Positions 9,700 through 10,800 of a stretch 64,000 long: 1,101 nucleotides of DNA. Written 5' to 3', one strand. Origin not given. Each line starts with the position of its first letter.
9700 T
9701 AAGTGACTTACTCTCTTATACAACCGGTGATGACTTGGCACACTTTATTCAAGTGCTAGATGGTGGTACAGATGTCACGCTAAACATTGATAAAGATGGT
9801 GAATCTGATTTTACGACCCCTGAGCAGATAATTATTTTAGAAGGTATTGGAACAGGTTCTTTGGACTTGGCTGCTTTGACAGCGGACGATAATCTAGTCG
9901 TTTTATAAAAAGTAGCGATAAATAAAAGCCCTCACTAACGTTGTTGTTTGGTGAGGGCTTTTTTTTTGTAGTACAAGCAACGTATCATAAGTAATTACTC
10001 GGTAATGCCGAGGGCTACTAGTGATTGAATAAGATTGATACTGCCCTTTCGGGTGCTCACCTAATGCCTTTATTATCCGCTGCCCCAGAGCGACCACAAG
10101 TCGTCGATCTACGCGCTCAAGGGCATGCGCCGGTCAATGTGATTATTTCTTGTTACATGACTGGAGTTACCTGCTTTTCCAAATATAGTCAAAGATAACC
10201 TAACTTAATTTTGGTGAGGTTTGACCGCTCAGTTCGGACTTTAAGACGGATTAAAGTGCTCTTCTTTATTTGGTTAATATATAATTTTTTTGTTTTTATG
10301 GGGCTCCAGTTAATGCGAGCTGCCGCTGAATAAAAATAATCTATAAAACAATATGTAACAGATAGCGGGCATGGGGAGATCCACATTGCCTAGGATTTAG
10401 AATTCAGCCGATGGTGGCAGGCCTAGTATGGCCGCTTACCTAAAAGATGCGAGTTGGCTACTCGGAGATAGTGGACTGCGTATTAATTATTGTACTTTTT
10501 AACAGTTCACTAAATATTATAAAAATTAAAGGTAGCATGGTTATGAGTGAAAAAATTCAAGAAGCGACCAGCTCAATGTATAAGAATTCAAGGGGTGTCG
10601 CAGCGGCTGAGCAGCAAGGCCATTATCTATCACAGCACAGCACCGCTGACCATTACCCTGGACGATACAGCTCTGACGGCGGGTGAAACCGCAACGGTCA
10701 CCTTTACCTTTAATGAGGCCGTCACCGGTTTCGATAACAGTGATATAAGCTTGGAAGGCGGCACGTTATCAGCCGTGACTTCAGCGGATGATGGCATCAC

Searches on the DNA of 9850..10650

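Call 81: search_rna_families(source=window, start=9850, end=10650, threshold=evalue, max_evalue=1)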
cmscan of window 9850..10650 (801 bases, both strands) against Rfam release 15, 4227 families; matches with E-value up to 1: 4.
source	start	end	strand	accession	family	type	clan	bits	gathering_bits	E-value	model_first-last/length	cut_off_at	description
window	9903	9967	+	RF00506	Thr_leader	Cis-reg; leader;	-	25.2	55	0.023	1-118/118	no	Threonine operon leader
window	9919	9992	-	RF00506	Thr_leader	Cis-reg; leader;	-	23.1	55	0.073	1-118/118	no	Threonine operon leader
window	9885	9966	+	RF01859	Phe_leader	Cis-reg; leader;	-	21.6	55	0.52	1-125/125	no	Phenylalanine leader peptide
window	9915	9973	+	RF01413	miR-430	Gene; miRNA;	CL00096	20.4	47.3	0.57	1-70/70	no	miR-430 microRNA precursor family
